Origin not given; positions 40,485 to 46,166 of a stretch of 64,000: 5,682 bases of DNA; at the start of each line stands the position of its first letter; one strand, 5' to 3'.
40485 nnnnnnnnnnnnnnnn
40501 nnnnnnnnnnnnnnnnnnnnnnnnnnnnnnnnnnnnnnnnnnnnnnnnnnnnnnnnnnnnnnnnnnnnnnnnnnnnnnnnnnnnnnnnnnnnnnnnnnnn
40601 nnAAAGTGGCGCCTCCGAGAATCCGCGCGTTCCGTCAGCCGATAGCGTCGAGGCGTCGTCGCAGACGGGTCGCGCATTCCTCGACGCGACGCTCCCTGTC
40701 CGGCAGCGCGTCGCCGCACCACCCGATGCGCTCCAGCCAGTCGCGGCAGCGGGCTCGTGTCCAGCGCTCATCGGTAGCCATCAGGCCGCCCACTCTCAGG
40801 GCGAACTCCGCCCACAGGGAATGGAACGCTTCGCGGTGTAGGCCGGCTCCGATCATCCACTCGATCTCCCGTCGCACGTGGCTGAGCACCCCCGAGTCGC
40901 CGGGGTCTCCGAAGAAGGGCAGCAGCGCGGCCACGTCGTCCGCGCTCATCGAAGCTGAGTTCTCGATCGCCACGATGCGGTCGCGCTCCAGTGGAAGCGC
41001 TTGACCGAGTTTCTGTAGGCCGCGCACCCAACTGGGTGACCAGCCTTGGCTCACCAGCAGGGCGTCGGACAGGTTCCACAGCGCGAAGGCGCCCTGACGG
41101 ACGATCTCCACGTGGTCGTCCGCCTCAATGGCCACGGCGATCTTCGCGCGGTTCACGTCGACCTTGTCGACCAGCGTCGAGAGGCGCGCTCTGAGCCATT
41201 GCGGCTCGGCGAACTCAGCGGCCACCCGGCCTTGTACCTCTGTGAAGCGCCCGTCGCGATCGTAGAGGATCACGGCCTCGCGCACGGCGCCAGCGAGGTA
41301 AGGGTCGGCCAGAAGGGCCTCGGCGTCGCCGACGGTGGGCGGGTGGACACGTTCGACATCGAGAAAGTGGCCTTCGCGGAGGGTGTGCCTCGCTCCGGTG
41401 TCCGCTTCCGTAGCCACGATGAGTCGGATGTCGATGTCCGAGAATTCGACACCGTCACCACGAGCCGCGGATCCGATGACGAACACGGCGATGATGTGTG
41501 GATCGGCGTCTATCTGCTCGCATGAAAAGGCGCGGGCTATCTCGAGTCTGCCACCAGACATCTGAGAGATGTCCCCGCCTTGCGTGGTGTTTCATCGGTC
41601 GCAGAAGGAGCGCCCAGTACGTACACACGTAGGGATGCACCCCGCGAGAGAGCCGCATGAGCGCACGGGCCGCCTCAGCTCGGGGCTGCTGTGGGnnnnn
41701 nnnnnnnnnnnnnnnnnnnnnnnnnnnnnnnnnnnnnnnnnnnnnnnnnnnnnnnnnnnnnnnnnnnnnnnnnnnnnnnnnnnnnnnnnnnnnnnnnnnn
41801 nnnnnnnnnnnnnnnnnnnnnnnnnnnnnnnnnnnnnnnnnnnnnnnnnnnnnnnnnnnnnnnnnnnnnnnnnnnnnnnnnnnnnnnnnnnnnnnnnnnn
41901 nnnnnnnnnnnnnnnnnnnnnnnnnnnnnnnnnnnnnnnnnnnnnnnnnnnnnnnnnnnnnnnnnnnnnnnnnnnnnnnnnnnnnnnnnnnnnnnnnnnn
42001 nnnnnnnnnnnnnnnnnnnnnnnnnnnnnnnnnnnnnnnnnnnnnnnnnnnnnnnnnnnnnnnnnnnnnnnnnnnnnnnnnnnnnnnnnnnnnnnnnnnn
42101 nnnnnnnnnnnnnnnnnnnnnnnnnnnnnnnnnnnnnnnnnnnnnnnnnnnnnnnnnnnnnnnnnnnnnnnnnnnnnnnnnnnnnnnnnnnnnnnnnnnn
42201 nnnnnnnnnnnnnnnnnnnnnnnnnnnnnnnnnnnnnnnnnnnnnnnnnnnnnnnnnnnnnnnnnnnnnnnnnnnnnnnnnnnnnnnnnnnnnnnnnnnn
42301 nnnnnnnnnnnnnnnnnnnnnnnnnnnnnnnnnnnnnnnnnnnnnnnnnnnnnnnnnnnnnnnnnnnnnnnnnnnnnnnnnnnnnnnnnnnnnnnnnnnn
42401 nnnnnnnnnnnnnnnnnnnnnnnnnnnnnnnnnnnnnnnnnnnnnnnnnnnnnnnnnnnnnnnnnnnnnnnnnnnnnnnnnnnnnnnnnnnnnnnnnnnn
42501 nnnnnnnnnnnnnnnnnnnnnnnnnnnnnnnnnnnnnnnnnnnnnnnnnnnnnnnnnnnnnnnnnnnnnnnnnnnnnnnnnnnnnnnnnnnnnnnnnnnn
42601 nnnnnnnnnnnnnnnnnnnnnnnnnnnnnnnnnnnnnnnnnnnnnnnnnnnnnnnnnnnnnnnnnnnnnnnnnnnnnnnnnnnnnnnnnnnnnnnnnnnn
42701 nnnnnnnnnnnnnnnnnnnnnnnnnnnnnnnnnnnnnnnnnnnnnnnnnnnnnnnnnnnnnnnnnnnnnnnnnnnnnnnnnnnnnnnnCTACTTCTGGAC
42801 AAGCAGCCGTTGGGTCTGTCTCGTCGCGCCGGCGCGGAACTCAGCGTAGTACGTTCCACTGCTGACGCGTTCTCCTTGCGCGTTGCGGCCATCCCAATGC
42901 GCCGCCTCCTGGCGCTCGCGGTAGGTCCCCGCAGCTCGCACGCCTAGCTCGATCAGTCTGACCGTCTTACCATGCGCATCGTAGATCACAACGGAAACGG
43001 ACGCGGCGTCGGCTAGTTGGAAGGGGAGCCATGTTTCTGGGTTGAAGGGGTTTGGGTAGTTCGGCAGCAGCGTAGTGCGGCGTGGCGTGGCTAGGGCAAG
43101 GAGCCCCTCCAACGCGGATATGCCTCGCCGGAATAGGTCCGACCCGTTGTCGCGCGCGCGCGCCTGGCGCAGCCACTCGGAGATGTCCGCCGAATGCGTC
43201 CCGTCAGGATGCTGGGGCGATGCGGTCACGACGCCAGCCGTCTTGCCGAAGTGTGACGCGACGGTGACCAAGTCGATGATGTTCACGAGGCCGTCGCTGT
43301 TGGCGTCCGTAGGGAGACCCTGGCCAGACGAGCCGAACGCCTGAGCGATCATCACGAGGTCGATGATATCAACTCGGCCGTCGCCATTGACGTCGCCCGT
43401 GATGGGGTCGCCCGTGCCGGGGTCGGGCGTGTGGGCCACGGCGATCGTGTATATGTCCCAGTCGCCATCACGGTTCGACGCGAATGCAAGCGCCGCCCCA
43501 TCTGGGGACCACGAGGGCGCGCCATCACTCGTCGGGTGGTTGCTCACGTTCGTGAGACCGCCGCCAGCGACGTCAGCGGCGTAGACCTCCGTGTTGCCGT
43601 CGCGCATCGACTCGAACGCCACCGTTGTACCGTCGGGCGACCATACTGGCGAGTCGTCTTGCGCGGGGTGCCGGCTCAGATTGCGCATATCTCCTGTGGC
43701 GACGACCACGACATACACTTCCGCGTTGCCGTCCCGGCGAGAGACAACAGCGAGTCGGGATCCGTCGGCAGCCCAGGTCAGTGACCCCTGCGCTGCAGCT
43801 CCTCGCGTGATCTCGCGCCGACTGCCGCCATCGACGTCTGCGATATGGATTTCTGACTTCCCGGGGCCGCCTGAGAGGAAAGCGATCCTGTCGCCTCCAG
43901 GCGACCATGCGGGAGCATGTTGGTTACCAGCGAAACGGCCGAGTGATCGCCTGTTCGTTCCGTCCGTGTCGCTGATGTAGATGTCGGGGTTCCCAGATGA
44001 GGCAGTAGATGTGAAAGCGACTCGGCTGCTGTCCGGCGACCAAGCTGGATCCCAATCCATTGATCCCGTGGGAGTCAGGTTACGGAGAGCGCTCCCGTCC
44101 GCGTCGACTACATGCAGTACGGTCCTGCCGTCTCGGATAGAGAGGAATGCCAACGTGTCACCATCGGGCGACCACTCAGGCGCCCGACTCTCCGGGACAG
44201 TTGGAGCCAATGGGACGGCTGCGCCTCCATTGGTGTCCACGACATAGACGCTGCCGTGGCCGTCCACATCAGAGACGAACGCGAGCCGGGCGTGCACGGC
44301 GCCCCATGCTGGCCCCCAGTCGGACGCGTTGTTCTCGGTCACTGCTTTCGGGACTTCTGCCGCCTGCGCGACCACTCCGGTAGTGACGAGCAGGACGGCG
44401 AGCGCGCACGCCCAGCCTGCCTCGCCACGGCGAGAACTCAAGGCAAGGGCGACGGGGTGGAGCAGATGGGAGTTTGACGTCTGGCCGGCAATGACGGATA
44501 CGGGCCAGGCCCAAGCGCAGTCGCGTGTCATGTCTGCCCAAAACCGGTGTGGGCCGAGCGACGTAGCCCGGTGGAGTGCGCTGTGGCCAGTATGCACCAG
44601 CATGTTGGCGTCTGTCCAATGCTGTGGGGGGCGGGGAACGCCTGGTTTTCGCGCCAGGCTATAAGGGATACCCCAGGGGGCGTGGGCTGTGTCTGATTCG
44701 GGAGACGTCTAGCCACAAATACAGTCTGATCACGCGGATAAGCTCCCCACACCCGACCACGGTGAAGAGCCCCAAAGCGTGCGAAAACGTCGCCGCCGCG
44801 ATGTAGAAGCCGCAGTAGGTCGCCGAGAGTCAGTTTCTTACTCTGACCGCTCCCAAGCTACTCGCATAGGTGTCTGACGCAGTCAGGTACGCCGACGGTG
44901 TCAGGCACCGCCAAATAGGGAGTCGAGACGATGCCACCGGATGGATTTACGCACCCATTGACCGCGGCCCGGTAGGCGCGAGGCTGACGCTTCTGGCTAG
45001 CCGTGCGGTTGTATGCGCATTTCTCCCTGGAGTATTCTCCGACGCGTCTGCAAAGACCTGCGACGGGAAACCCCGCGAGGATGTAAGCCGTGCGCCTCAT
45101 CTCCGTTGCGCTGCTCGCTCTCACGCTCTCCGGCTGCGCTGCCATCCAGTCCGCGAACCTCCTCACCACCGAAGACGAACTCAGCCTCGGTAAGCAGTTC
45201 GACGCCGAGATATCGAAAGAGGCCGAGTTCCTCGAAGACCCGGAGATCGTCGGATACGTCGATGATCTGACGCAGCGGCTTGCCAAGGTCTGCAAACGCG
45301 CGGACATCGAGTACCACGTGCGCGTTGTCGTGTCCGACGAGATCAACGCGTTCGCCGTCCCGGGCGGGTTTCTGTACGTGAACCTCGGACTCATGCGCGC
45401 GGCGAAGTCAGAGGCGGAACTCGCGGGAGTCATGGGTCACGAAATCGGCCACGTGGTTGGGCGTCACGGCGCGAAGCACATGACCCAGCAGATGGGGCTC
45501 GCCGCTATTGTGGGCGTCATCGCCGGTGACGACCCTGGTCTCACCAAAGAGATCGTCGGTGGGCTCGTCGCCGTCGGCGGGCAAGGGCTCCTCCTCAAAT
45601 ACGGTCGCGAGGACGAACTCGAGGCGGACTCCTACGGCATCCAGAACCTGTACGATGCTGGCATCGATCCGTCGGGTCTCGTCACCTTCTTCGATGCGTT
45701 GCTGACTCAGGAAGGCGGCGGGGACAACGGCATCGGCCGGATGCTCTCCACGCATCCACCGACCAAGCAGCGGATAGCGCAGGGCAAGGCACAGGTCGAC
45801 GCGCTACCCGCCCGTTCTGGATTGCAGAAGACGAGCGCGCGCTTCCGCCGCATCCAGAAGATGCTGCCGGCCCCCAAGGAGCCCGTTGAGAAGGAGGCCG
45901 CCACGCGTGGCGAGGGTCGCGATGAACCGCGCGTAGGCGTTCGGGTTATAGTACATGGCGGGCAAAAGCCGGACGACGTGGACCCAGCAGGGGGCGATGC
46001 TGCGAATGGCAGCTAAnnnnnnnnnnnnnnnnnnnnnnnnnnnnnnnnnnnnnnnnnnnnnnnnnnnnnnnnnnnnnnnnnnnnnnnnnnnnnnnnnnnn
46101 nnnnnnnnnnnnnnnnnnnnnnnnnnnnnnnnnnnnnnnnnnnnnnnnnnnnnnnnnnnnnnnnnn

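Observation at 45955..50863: Zinc-finger-less ClpX paralog fused into a truncated flagellar export-gate operon (fliR-flhB-flhF without fliPQ, flhA or flhG)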

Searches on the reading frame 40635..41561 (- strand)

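Call 15: search_protein_families(library=pfam, proteins=[window:40635-41561:-], max_evalue=0.001)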
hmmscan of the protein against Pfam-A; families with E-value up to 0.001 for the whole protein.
window:40635-41561:- (308 aa): 2 families
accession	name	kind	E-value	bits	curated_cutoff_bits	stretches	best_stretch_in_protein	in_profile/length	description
PF18765.7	Polbeta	-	3.9e-05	24.2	26.9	1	20-54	10-44/93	Polymerase beta, Nucleotidyltransferase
PF01909.29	NTP_transf_2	-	0.00033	21.4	21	1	21-73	13-67/93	Nucleotidyltransferase domain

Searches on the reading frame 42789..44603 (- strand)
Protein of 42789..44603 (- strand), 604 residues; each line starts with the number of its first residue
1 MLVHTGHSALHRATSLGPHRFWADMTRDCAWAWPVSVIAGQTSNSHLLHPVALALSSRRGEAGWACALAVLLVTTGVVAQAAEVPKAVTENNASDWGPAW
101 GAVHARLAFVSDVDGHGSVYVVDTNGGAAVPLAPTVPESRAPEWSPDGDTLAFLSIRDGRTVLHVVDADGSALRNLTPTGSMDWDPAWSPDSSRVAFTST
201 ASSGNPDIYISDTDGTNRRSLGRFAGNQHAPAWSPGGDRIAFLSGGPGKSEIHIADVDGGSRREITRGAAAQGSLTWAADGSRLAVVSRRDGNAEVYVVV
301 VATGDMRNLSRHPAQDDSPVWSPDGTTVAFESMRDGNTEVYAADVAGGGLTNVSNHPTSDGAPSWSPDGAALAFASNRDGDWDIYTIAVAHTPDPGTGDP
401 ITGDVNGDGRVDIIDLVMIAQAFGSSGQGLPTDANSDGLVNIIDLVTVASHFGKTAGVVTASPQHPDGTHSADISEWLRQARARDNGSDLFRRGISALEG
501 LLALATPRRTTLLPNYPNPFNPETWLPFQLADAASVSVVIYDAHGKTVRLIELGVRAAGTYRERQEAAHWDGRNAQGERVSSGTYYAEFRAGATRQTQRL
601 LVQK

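Call 3: search_protein_families(library=pfam, proteins=[window:42789-44603:-])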
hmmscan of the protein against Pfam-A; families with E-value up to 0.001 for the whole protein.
window:42789-44603:- (604 aa): 8 families
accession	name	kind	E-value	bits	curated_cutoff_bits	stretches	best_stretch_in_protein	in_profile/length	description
PF07676.18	PD40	-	2.5e-50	167.9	20.9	5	352-385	3-37/38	WD40-like Beta Propeller Repeat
PF00930.27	DPPIV_N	-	9.7e-14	51.3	22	0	116-213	22-133/354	Dipeptidyl peptidase IV (DPP IV) N-terminal region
PF13860.13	FlgD_ig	-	2.9e-12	46.8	27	1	531-588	20-72/79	FlgD Ig-like domain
PF00404.24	Dockerin_1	-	2.8e-08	34.3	22.9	1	403-450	2-54/57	Dockerin type I domain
PF25174.1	Beta-prop_THOC3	-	3.5e-08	33.2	305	1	187-377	9-191/272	THOC3 beta-propeller domain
PF25460.1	Beta-prop_Aladin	-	3.9e-05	23.4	171.1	0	143-242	117-211/340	Aladin seven-bladed propeller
PF18962.6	Por_Secre_tail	-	0.00062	20.4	27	0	516-602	2-75/75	Secretion system C-terminal sorting domain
PF14583.12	Pectate_lyase22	-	0.00065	19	30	0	240-309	203-279/386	Oligogalacturonate lyase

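Call 4: search_protein_families(library=ncbifam, proteins=[window:42789-44603:-])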
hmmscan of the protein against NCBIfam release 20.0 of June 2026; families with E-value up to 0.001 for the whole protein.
window:42789-44603:- (604 aa): 14 families
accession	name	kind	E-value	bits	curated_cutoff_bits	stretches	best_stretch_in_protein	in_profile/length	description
TIGR02800.1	propeller_TolB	equivalog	7.6e-66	222.8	343.15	2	204-388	169-353/418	Tol-Pal system beta propeller repeat protein TolB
NF002183.0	PRK01029.1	equivalog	3.3e-40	138.4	405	2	165-388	169-401/429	Tol-Pal system protein TolB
NF033523.0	lasso_peptidase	equivalog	4.4e-28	98.4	400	3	112-201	55-152/638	Atxe2 family lasso peptide isopeptidase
NF053518.1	DipepPtdsDpp5Prph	equivalog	4.7e-26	91.5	900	3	188-288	19-124/655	dipeptidyl-peptidase Dpp5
NF005176.1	PRK06655.1-1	equivalog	7.3e-09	35.8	230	1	532-597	95-155/197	flagellar hook assembly protein FlgD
NF003124.0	PRK04043.1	equivalog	3.6e-08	32.6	428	0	190-262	242-313/419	Tol-Pal system protein TolB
TIGR04183.1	Por_Secre_tail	domain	8.1e-06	25.7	23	1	516-603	2-72/72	T9SS type A sorting domain-containing protein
NF052323.1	T9SSA_dep_M6i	equivalog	9e-06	23.9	600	1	515-602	960-1037/1043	T9SS-dependent M6-like inactivated metalloprotease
TIGR04275.1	beta_prop_Msarc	repeat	1.5e-05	24.7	85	0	372-386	21-35/40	beta-propeller repeat protein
NF033707.1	T9SS_sortase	equivalog_domain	1.5e-05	22.8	420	1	514-591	1000-1077/1095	type IX secretion system sortase PorU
NF009276.0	PRK12633.1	equivalog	1.8e-05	24.6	383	1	531-591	126-181/234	flagellar basal body rod modification protein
NF052339.1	hydrazine_alpha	equivalog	0.00012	20.2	800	0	166-237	88-160/804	hydrazine synthase subunit alpha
NF009277.0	PRK12634.1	equivalog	0.00021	21.5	333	1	533-586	121-169/221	flagellar basal body rod modification protein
NF053607.1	CHU_0125_OmpA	equivalog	0.00083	18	620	0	352-390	268-309/639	CHU_0125 family OmpA-like outer membrane integrity protein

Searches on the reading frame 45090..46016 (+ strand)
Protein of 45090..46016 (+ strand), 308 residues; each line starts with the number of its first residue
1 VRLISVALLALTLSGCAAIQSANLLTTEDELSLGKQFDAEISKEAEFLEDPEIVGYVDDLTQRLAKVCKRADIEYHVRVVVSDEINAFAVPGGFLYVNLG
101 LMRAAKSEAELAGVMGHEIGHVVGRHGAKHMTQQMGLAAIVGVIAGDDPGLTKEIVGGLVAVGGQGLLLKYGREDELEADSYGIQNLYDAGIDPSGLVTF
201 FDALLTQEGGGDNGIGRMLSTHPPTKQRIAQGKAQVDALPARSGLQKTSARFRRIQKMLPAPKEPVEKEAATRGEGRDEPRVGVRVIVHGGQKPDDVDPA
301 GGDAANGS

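Call 3: search_protein_families(library=pfam, proteins=[window:45090-46016:+])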
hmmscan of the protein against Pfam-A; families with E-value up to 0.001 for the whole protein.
window:45090-46016:+ (308 aa): 1 family
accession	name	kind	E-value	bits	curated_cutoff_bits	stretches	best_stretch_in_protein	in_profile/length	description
PF01435.24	Peptidase_M48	-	2.8e-32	112.5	20.3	1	56-231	6-181/186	Peptidase family M48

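Call 4: search_protein_families(library=ncbifam, proteins=[window:45090-46016:+])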
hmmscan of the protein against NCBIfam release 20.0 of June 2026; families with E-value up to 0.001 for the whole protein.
window:45090-46016:+ (308 aa): 8 families
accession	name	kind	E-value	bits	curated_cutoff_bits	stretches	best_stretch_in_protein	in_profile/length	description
NF052400.1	M48_BAM_BepA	equivalog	1.1e-37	129.9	570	1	21-243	37-264/483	beta-barrel assembly-enhancing protease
NF052399.1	M48_lipo_LoiP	exception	2.9e-23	82.6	365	1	4-231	5-239/247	metalloprotease LoiP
NF002669.0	PRK02391.1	equivalog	3.3e-07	29.8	341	1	59-145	78-163/298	zinc metalloprotease HtpX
NF002363.0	PRK01345.1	equivalog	1.1e-05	24.7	422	0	60-144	69-156/318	zinc metalloprotease HtpX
NF002826.0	PRK03001.1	equivalog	8.5e-05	21.8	369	0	64-125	74-139/285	zinc metalloprotease HtpX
NF003965.0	PRK05457.1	equivalog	9.6e-05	21.9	245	0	58-123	77-146/285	protease HtpX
NF002839.0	PRK03072.1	equivalog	0.00029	20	412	0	213-231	262-280/291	zinc metalloprotease HtpX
NF003425.0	PRK04897.1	equivalog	0.00065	19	355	0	78-144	101-169/298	zinc metalloprotease HtpX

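Call 71: search_protein_families(library=padloc, proteins=[window:45090-46016:+], max_evalue=0.001)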
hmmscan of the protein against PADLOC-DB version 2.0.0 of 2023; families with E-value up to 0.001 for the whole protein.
window:45090-46016:+ (308 aa): 0 families
